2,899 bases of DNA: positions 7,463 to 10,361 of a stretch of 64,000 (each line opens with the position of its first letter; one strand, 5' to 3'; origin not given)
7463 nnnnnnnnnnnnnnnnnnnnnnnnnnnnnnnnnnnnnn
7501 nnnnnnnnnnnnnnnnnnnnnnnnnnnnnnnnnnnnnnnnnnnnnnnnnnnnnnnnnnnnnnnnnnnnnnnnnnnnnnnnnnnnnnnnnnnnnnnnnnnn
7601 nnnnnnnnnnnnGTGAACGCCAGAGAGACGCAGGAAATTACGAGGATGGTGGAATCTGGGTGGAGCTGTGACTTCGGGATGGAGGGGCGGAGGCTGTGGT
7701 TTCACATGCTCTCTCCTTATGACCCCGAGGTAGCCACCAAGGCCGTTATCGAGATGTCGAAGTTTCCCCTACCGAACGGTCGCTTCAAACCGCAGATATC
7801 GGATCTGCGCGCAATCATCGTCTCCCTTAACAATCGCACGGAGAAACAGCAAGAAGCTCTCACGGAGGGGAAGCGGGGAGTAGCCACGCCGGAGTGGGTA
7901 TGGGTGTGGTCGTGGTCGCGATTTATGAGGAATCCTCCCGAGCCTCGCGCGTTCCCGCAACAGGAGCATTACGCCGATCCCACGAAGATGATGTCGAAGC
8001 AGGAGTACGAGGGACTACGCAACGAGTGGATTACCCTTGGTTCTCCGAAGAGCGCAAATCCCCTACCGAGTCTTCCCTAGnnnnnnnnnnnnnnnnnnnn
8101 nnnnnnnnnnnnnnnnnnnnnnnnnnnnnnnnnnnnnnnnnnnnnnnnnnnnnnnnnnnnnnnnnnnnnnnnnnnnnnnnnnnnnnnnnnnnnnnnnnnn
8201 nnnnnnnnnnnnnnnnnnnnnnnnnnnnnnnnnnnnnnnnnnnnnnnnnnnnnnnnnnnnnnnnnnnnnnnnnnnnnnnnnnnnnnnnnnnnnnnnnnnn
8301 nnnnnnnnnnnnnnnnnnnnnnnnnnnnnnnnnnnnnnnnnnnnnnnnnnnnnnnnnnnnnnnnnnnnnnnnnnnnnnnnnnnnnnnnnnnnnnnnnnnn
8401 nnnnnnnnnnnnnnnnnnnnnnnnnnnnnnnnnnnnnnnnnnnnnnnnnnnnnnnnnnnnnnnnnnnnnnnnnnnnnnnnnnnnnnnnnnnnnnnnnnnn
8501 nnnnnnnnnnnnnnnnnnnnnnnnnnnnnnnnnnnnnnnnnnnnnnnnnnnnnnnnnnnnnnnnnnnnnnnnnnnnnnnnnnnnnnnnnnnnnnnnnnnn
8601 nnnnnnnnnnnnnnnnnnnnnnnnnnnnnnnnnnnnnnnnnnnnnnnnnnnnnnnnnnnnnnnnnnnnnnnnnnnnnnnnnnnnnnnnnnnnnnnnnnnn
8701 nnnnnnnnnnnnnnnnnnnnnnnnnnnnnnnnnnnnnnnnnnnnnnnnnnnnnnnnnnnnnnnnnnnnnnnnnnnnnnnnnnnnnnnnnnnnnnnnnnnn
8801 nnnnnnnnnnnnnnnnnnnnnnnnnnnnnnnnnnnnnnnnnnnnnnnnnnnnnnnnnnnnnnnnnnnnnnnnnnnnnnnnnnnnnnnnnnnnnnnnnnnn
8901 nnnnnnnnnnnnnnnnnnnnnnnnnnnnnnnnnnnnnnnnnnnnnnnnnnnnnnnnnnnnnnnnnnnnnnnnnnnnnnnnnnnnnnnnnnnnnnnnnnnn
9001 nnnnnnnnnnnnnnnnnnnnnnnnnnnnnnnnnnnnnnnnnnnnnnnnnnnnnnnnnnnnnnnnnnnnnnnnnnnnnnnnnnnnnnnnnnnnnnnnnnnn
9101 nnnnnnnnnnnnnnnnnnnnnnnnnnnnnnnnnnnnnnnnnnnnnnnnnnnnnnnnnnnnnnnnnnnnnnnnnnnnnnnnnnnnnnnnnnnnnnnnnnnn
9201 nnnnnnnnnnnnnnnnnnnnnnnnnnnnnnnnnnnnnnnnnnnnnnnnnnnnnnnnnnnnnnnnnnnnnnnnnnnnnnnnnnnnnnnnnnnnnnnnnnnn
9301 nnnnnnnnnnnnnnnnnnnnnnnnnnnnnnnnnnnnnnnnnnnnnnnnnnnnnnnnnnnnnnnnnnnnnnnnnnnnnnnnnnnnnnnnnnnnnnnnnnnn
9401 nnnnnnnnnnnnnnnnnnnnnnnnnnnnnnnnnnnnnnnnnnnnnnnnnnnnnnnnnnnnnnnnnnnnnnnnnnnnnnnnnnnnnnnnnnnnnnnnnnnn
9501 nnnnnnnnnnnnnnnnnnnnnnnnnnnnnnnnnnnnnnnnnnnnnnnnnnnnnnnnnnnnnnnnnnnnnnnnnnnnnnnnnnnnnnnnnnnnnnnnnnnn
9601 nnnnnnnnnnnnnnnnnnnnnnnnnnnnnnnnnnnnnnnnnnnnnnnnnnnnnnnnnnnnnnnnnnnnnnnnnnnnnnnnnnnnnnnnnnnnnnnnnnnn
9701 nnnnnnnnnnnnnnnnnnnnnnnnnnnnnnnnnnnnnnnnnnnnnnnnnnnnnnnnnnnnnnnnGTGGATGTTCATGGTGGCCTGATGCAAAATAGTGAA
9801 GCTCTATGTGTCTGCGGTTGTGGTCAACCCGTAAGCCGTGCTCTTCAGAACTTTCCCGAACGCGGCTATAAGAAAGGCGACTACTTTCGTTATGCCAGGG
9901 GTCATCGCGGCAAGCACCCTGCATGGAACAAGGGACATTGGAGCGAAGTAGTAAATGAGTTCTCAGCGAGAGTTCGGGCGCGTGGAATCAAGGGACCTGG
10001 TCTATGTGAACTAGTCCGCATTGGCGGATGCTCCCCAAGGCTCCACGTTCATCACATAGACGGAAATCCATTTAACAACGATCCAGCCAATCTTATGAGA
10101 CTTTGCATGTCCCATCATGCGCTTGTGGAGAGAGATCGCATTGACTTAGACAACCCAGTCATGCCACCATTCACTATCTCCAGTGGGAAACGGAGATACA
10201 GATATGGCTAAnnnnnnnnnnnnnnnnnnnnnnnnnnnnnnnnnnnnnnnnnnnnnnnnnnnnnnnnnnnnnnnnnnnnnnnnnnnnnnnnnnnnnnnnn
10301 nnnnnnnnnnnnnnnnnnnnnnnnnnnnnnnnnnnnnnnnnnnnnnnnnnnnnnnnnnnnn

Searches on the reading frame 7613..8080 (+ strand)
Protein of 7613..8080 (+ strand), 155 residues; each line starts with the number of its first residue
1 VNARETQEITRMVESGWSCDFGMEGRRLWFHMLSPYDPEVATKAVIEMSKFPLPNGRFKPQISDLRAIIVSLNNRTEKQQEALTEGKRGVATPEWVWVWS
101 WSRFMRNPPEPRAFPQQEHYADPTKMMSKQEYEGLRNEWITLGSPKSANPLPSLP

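Call 21: search_protein_families(library=pfam, proteins=[window:7613-8080:+], max_evalue=0.01)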
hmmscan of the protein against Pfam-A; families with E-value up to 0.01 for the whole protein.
window:7613-8080:+ (155 aa): 0 families

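Call 89: search_protein_families(library=phrogs, proteins=[window:7613-8080:+], max_evalue=0.01)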
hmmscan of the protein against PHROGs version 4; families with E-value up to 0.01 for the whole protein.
window:7613-8080:+ (155 aa): 2 families
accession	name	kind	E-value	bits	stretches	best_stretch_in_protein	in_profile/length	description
phrog_2289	-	DNA, RNA and nucleotide metabolism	0.00038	21.8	1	1-129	1-110/116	helicase loader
phrog_9804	-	unknown function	0.0038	17.9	1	27-79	34-82/214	-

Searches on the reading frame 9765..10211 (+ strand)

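Call 22: search_protein_families(library=pfam, proteins=[window:9765-10211:+], max_evalue=0.01)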
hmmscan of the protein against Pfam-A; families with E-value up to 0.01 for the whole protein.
window:9765-10211:+ (148 aa): 1 family
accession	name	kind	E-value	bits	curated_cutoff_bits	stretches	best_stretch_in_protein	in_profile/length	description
PF13392.12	HNH_3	-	9.5e-06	25.6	24.8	1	93-119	19-45/46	HNH endonuclease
